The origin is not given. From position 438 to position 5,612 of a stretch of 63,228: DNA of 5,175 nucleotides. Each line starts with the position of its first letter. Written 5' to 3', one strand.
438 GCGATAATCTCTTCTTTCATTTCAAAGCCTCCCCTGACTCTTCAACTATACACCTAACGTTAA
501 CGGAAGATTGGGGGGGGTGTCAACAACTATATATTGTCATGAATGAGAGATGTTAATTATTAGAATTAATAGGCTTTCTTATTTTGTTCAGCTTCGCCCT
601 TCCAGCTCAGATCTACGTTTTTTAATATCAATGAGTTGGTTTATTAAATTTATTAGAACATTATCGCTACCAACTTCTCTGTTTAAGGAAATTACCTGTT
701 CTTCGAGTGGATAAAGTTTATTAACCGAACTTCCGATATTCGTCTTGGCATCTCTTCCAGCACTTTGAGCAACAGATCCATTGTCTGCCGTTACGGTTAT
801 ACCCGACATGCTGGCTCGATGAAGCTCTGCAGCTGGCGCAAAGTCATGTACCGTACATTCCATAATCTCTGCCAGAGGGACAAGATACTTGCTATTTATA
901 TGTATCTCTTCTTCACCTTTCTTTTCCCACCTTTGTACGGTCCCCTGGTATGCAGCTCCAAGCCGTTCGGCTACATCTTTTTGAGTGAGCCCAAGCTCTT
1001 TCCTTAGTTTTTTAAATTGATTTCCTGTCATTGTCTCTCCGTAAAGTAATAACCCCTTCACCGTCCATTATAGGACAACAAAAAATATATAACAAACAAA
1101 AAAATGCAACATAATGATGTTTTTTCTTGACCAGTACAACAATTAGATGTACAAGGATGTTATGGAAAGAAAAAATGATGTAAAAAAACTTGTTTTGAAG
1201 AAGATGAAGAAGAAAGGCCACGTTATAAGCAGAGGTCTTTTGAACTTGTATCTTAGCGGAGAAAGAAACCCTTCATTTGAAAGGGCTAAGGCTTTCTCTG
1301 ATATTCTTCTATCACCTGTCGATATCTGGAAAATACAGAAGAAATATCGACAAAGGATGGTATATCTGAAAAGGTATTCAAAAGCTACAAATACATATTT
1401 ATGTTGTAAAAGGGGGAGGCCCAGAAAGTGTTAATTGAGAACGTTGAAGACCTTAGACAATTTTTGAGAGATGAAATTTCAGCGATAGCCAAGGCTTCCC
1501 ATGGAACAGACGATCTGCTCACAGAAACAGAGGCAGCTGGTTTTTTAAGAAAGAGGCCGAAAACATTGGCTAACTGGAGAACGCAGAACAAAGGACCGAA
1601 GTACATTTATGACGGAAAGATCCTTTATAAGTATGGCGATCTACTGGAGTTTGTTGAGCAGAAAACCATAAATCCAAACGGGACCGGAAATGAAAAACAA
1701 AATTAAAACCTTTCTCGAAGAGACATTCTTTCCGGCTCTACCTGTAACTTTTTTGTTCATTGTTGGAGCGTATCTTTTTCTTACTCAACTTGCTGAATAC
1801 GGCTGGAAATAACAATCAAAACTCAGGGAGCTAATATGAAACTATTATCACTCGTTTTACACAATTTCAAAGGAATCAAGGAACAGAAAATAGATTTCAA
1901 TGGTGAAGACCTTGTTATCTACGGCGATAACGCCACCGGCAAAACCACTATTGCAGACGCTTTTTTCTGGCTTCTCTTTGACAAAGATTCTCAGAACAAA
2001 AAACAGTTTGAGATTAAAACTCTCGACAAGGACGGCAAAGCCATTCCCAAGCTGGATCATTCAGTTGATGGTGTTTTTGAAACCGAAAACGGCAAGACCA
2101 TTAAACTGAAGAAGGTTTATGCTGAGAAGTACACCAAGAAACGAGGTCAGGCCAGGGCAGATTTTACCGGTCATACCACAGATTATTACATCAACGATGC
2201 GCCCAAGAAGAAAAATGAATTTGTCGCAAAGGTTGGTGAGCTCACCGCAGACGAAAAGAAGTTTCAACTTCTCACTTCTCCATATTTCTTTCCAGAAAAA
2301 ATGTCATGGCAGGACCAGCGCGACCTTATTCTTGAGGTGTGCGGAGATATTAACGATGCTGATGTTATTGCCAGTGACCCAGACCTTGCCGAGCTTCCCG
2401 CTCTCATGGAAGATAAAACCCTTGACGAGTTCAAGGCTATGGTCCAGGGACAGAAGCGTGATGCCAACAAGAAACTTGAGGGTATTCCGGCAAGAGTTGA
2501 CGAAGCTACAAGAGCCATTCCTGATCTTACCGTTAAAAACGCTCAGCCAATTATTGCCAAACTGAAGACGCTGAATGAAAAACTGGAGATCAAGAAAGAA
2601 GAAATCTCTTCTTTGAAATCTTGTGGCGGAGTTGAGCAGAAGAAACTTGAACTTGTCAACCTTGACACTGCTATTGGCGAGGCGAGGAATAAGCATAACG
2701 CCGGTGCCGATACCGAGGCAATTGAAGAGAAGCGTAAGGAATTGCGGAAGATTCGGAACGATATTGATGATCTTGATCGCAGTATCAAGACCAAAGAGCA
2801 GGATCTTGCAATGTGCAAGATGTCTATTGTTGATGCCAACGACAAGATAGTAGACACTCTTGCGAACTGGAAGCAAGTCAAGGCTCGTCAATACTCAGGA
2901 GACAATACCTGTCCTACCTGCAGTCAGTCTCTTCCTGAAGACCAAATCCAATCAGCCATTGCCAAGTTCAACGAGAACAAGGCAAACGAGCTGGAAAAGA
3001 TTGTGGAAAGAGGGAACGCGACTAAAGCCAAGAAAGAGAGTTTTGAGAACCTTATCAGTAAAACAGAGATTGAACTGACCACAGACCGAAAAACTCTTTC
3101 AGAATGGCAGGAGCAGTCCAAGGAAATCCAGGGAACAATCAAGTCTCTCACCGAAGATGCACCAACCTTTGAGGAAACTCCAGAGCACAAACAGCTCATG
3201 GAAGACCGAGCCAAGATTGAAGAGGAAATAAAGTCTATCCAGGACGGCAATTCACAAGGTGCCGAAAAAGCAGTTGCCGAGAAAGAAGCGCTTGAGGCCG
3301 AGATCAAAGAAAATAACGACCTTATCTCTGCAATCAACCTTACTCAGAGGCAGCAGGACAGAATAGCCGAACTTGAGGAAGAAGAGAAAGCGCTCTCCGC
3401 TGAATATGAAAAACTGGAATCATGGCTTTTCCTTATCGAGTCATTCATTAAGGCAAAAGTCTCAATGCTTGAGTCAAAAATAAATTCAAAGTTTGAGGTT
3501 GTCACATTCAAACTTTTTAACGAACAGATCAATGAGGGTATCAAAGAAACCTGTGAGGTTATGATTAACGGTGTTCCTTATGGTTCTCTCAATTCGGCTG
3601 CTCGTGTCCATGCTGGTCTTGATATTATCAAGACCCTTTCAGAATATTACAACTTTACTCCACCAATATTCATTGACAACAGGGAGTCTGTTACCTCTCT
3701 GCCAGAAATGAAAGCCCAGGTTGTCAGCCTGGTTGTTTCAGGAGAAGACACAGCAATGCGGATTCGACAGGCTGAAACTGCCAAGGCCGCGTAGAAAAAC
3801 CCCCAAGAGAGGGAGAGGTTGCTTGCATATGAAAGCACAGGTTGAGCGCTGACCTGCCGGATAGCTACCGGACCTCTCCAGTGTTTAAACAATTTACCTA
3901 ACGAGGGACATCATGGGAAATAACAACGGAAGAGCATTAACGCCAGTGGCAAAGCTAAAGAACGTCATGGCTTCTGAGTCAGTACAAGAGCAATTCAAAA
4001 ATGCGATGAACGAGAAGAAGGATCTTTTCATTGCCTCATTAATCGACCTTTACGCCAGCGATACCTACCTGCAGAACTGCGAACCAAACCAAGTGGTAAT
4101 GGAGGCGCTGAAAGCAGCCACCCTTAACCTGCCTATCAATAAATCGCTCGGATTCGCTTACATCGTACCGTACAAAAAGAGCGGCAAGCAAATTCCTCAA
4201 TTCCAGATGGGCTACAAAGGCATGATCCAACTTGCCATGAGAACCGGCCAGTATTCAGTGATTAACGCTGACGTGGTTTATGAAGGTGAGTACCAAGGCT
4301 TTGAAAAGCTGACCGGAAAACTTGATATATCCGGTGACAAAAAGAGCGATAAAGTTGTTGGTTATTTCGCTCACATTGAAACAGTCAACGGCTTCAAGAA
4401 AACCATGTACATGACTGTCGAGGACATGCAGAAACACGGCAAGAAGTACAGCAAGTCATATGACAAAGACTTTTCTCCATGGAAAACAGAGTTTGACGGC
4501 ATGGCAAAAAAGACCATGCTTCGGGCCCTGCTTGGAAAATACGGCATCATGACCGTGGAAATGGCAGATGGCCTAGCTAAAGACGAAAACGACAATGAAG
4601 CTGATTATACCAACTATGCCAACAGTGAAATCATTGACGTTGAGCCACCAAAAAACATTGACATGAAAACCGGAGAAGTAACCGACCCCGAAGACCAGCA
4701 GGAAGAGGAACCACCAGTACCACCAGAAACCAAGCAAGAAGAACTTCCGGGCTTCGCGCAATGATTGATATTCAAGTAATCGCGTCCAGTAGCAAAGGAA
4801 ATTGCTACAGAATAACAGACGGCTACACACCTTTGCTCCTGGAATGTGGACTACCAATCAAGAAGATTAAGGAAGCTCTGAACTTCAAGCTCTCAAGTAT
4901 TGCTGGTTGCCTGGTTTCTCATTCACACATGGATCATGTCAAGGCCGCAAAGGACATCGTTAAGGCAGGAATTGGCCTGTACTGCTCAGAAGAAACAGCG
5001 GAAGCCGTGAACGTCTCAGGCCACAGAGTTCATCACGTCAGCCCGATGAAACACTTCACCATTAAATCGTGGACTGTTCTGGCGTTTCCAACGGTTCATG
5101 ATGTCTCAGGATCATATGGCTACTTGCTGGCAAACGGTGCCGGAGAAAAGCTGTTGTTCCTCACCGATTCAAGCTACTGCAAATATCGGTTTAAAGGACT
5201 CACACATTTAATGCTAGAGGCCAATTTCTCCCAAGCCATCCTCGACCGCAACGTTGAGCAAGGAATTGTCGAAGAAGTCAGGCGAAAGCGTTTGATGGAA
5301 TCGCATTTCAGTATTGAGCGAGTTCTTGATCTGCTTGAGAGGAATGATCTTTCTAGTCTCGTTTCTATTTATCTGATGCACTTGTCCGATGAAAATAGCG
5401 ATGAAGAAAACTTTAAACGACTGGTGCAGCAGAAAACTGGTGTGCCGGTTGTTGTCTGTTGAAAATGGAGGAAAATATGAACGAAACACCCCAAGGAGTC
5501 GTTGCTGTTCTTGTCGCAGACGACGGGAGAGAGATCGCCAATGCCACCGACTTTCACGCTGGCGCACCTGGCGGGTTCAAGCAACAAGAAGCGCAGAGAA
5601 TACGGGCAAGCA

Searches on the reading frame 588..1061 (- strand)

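Call 47: search_protein_families(library=pfam, proteins=[window:588-1061:-], max_evalue=0.01)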
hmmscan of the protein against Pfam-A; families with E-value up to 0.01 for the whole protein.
window:588-1061:- (157 aa): 4 families
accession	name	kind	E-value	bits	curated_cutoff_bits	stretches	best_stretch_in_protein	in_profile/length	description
PF01381.28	HTH_3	-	7.3e-07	29.6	23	1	17-71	2-52/55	Helix-turn-helix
PF12844.13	HTH_19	-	0.00022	21.5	30.2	1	13-35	1-23/64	Helix-turn-helix domain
PF00157.23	Pou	-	0.00053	20.3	27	1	14-41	11-38/72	Pou domain - N-terminal to homeobox domain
PF13560.12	HTH_31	-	0.0012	19.5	27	1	13-46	3-35/64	Helix-turn-helix domain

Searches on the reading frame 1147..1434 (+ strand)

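Call 47: search_protein_families(library=pfam, proteins=[window:1147-1434:+], max_evalue=0.01)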
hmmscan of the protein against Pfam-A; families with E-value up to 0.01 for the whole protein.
window:1147-1434:+ (95 aa): 1 family
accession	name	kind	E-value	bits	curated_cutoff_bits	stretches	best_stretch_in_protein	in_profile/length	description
PF01381.28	HTH_3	-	0.0044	17.5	23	1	20-54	15-48/55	Helix-turn-helix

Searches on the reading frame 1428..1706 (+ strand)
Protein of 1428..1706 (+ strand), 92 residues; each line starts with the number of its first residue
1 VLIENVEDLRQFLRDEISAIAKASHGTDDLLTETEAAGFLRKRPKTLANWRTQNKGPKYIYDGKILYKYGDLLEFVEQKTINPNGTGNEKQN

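Call 47: search_protein_families(library=pfam, proteins=[window:1428-1706:+], max_evalue=0.01)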
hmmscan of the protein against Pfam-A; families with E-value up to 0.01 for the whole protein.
window:1428-1706:+ (92 aa): 1 family
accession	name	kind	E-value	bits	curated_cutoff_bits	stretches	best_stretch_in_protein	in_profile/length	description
PF12728.13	HTH_17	-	6.7e-07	29.9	27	1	30-79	1-50/51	Helix-turn-helix domain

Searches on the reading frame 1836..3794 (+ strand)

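Call 19: search_protein_families(library=phrogs, proteins=[window:1836-3794:+], max_evalue=0.00001)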
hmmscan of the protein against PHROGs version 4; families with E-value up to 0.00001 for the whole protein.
window:1836-3794:+ (652 aa): 8 families
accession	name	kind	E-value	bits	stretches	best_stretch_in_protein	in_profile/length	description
phrog_77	-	DNA, RNA and nucleotide metabolism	6.4e-73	247.7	1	1-621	296-904/967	SbcC-like subunit of palindrome specific endonuclease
phrog_10445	-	unknown function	1.7e-68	232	1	1-288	3-288/296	-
phrog_21084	-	other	4.7e-61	207.8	1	349-644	92-394/396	recombinase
phrog_20188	-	DNA, RNA and nucleotide metabolism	2.6e-54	185.5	1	373-643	5-276/279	endonuclease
phrog_25363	-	unknown function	4.5e-28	98.3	1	1-70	5-75/77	-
phrog_1499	-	unknown function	3.6e-19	70.3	2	1-467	3-303/427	-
phrog_8323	-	unknown function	8.9e-08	32.1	1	1-95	49-148/623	-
phrog_3940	-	unknown function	9.3e-07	29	1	2-134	4-137/537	-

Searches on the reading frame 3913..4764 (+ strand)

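Call 19: search_protein_families(library=phrogs, proteins=[window:3913-4764:+], max_evalue=0.00001)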
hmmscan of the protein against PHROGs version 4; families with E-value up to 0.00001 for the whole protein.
window:3913-4764:+ (283 aa): 3 families
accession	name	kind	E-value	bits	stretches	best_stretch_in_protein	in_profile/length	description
phrog_148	-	DNA, RNA and nucleotide metabolism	2.6e-74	252.1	1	10-267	24-272/387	RecT-like ssDNA annealing protein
phrog_19737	-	unknown function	1.1e-24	87.7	1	14-114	11-107/108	-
phrog_34786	-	unknown function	3.8e-06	28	1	19-100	33-116/116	-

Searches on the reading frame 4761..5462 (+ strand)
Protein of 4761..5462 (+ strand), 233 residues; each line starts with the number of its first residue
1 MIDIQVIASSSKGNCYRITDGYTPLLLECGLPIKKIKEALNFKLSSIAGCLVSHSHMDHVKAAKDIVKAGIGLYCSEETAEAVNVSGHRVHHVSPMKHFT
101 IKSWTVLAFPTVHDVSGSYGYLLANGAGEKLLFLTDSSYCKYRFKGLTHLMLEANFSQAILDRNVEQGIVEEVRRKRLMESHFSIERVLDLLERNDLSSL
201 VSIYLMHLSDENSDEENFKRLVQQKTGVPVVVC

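Call 19: search_protein_families(library=phrogs, proteins=[window:4761-5462:+], max_evalue=0.00001)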
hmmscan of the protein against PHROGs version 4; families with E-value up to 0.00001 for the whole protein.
window:4761-5462:+ (233 aa): 2 families
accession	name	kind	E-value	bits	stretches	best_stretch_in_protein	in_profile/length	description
phrog_392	-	other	5.7e-74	250.6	1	1-232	5-246/348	metal-dependent hydrolase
phrog_14429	-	other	2.8e-09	37.7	1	3-69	30-97/266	hydrolase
